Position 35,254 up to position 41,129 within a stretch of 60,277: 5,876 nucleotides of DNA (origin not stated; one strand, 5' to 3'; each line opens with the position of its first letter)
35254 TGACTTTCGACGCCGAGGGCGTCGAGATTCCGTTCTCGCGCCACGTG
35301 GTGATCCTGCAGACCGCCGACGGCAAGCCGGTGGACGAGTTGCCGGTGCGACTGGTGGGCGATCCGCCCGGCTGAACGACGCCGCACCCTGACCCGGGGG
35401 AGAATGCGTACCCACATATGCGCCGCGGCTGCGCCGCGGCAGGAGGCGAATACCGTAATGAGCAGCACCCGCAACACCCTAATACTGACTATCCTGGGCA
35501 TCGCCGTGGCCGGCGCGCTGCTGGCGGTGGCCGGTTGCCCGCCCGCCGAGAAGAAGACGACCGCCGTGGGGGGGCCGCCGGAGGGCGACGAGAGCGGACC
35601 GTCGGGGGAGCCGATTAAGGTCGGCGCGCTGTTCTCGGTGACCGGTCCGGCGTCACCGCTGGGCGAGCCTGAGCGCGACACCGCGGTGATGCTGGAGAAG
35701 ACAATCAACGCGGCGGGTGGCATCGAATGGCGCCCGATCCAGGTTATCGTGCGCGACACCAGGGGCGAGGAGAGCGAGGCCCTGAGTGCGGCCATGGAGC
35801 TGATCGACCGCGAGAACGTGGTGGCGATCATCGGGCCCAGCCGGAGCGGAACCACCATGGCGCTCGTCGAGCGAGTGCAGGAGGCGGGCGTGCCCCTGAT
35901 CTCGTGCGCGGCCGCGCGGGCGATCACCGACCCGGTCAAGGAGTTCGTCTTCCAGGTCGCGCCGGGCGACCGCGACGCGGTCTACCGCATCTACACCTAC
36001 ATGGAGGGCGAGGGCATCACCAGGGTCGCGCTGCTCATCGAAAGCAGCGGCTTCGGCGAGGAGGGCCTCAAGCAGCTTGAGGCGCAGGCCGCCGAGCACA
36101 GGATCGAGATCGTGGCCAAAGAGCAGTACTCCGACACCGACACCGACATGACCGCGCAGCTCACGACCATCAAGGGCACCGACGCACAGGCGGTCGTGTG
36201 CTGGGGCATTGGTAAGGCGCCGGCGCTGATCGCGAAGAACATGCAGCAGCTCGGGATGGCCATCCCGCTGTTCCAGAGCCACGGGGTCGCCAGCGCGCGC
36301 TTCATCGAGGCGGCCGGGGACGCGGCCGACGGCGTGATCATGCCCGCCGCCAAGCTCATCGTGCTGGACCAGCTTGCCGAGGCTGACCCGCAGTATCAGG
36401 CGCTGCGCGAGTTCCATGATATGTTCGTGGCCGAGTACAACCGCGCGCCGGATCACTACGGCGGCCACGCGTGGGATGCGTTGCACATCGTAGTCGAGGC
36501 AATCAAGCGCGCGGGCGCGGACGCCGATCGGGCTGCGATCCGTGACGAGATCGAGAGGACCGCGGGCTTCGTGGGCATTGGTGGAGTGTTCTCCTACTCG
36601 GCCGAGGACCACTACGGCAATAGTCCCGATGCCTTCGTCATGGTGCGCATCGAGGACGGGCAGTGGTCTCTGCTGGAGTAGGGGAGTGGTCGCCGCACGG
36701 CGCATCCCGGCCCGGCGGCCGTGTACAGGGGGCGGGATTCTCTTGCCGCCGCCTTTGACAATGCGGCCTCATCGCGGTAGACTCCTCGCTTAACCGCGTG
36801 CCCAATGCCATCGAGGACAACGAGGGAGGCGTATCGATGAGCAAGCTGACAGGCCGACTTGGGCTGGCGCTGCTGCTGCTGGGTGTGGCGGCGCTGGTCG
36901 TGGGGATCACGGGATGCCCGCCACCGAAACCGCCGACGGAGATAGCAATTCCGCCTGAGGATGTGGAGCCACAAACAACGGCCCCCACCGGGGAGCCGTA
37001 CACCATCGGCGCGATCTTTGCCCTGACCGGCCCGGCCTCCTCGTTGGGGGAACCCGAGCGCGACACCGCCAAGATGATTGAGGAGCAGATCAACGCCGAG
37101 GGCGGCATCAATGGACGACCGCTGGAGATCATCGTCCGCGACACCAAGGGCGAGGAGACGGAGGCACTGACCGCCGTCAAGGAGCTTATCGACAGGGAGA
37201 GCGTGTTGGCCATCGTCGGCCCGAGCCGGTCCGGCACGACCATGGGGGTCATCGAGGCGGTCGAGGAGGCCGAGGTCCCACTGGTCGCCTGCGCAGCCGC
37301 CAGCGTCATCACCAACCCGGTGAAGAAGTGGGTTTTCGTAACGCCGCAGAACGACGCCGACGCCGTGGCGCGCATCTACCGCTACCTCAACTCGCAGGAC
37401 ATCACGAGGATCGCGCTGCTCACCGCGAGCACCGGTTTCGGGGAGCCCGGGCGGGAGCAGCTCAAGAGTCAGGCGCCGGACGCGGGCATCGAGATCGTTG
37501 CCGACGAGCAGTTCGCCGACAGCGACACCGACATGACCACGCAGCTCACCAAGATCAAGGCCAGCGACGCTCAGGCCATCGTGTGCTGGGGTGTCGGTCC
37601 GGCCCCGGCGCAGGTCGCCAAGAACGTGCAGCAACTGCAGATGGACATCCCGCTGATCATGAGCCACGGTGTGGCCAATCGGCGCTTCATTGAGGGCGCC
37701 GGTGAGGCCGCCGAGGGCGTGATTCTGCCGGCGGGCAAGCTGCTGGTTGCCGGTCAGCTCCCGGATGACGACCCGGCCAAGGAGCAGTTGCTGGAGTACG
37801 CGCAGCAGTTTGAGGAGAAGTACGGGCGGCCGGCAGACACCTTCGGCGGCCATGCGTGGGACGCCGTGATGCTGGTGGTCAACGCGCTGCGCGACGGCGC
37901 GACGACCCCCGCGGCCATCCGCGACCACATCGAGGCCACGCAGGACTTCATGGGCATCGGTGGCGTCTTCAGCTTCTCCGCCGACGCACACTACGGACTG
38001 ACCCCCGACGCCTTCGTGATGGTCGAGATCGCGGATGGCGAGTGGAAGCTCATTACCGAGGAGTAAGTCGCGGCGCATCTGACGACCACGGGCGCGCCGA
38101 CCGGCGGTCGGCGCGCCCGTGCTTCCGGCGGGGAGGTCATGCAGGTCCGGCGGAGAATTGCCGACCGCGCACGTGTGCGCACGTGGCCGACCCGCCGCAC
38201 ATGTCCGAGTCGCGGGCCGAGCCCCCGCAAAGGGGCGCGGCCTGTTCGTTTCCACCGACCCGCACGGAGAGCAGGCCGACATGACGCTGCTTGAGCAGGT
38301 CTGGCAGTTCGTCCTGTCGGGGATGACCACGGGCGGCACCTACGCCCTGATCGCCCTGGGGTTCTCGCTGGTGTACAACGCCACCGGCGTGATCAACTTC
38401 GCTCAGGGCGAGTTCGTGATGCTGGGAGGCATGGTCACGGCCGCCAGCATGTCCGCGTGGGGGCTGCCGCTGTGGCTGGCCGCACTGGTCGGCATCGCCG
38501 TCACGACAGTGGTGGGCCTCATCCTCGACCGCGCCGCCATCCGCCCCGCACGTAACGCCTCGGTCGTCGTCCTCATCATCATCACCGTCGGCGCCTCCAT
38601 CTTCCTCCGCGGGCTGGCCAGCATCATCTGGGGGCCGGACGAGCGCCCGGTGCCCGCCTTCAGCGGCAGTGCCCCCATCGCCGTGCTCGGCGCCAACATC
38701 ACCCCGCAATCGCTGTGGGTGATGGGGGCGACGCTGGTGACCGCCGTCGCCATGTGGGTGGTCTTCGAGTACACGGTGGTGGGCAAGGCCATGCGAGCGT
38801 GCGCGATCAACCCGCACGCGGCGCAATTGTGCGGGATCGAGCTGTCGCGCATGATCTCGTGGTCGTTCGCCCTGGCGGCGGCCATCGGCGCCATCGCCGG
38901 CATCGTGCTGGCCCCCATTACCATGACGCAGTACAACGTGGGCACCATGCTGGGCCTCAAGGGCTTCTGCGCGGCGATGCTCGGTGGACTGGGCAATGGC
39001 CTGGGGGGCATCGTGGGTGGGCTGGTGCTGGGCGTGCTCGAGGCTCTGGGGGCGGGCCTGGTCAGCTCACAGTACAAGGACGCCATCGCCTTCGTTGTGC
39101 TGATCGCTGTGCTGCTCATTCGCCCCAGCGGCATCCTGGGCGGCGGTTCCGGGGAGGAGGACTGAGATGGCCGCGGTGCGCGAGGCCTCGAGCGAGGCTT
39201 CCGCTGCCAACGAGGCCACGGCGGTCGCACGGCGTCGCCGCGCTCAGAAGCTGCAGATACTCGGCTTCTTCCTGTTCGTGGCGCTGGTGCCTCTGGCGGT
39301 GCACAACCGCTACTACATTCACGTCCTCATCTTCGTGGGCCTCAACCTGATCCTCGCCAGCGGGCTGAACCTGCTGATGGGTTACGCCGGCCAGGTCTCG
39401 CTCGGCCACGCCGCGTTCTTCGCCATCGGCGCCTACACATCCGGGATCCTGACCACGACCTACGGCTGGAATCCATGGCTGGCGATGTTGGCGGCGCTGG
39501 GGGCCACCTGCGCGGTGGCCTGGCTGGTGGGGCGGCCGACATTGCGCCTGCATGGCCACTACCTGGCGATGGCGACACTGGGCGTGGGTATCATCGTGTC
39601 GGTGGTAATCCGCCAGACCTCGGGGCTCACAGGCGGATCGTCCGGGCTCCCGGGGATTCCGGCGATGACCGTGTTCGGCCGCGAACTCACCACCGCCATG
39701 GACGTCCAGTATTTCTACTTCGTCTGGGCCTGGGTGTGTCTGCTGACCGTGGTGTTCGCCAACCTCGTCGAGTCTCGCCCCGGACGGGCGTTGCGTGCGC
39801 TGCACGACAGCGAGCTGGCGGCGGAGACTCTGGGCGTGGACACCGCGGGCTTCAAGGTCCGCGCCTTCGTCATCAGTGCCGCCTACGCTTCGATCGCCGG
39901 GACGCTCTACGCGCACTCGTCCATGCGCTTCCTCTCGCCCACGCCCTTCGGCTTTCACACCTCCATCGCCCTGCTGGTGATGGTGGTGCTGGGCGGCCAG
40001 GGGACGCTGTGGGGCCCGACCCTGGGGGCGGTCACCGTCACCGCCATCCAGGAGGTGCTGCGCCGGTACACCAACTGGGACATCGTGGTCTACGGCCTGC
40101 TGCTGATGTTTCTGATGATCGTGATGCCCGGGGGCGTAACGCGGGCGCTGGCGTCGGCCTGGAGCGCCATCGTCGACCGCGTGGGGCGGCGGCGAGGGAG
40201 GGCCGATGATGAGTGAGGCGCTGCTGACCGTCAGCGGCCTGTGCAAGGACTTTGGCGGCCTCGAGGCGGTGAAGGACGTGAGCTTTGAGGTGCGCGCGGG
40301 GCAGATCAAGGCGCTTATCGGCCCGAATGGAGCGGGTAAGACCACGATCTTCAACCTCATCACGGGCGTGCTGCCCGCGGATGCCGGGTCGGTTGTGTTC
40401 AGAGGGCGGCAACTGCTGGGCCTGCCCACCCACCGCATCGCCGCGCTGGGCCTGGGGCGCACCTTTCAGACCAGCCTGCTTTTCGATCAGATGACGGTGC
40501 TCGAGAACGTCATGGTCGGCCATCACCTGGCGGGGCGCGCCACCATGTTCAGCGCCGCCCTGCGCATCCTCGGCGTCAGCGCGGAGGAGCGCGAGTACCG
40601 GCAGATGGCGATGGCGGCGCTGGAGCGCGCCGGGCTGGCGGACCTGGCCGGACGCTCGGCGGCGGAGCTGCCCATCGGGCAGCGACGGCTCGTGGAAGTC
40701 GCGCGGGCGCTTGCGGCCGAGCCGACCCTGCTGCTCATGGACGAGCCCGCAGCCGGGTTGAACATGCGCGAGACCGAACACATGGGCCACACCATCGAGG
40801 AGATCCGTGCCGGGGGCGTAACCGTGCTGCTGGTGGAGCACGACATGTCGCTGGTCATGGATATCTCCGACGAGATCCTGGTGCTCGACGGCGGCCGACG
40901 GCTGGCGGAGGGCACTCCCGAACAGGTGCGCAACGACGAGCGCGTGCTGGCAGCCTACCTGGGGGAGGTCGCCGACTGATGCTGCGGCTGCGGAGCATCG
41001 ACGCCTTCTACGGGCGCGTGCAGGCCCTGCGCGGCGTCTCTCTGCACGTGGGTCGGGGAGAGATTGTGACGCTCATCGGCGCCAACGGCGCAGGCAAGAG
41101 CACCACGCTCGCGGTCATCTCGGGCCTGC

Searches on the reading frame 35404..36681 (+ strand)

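Call 32: search_protein_families(library=pfam, proteins=[window:35404-36681:+], max_evalue=0.0001)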
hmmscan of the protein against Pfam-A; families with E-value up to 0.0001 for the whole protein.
window:35404-36681:+ (425 aa): 3 families
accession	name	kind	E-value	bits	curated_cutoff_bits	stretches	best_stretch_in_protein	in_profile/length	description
PF13458.12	Peripla_BP_6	-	3.9e-57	194.9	31.7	1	70-419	1-342/343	Periplasmic binding protein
PF01094.35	ANF_receptor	-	1.3e-24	87.4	25.4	1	101-373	13-296/353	Receptor family ligand binding region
PF13433.12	Peripla_BP_5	-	6.7e-14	52.2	27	1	71-384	1-307/363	Periplasmic binding protein domain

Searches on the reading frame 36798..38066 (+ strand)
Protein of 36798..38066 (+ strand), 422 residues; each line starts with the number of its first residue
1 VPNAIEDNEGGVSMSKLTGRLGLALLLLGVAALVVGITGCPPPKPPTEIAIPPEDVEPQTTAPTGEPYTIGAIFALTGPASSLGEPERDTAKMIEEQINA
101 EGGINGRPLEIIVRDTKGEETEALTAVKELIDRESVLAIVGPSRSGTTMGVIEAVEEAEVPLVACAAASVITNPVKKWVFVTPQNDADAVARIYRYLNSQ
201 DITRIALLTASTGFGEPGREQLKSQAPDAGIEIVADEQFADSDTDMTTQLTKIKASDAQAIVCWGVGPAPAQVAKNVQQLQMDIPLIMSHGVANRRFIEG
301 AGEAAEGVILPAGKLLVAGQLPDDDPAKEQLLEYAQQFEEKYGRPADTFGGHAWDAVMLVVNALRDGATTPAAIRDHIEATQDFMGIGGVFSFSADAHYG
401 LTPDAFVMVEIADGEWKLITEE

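Call 33: search_protein_families(library=pfam, proteins=[window:36798-38066:+], max_evalue=0.0001)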
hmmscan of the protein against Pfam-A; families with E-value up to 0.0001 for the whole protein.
window:36798-38066:+ (422 aa): 3 families
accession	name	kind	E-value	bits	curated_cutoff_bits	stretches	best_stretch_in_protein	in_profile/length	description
PF13458.12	Peripla_BP_6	-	1.4e-59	202.9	31.7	1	67-409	1-338/343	Periplasmic binding protein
PF01094.35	ANF_receptor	-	1.5e-19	70.7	25.4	1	92-366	7-292/353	Receptor family ligand binding region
PF13433.12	Peripla_BP_5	-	1.1e-14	54.8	27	1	69-398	2-325/363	Periplasmic binding protein domain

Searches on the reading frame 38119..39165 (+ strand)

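Call 33: search_protein_families(library=pfam, proteins=[window:38119-39165:+], max_evalue=0.0001)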
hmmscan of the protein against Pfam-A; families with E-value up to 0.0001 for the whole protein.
window:38119-39165:+ (348 aa): 1 family
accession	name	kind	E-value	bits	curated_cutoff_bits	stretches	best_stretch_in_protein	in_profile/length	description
PF02653.21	BPD_transp_2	-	3.5e-41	141.5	26.8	1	65-332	2-269/269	Branched-chain amino acid transport system / permease component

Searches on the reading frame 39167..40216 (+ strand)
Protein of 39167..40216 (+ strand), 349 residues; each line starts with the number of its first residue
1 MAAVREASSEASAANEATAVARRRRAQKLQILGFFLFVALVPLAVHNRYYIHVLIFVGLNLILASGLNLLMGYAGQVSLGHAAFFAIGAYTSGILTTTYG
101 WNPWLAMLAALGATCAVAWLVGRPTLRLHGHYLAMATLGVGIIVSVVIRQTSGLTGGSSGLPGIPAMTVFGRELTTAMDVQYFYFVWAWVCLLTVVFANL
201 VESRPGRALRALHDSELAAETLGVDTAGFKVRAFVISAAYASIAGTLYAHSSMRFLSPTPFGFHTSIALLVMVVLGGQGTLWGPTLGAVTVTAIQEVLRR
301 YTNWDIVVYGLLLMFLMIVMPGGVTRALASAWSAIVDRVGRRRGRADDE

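Call 33: search_protein_families(library=pfam, proteins=[window:39167-40216:+], max_evalue=0.0001)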
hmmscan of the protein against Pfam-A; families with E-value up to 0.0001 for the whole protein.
window:39167-40216:+ (349 aa): 1 family
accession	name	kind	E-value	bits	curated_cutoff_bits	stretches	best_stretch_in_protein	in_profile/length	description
PF02653.21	BPD_transp_2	-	4.8e-43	147.7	26.8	1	51-318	3-266/269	Branched-chain amino acid transport system / permease component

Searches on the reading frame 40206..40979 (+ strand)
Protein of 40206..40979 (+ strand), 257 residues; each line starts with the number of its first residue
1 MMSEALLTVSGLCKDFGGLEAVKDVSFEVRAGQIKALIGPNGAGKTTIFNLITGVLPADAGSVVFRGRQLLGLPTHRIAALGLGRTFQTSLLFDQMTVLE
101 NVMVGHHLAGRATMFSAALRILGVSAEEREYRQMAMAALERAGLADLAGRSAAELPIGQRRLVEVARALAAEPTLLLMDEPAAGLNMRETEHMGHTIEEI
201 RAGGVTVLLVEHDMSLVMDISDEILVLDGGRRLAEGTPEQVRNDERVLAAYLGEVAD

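Call 33: search_protein_families(library=pfam, proteins=[window:40206-40979:+], max_evalue=0.0001)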
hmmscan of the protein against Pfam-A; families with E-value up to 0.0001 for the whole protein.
window:40206-40979:+ (257 aa): 3 families
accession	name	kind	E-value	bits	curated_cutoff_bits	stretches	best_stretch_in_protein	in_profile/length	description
PF00005.33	ABC_tran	-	3.2e-29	102.7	25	1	22-182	1-136/137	ABC transporter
PF12399.14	BCA_ABC_TP_C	-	5.9e-12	45.4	25.5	1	231-256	1-26/27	Branched-chain amino acid ATP-binding cassette transporter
PF13304.12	AAA_21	-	2.5e-07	31.5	27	0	36-55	3-22/304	AAA domain, putative AbiEii toxin, Type IV TA system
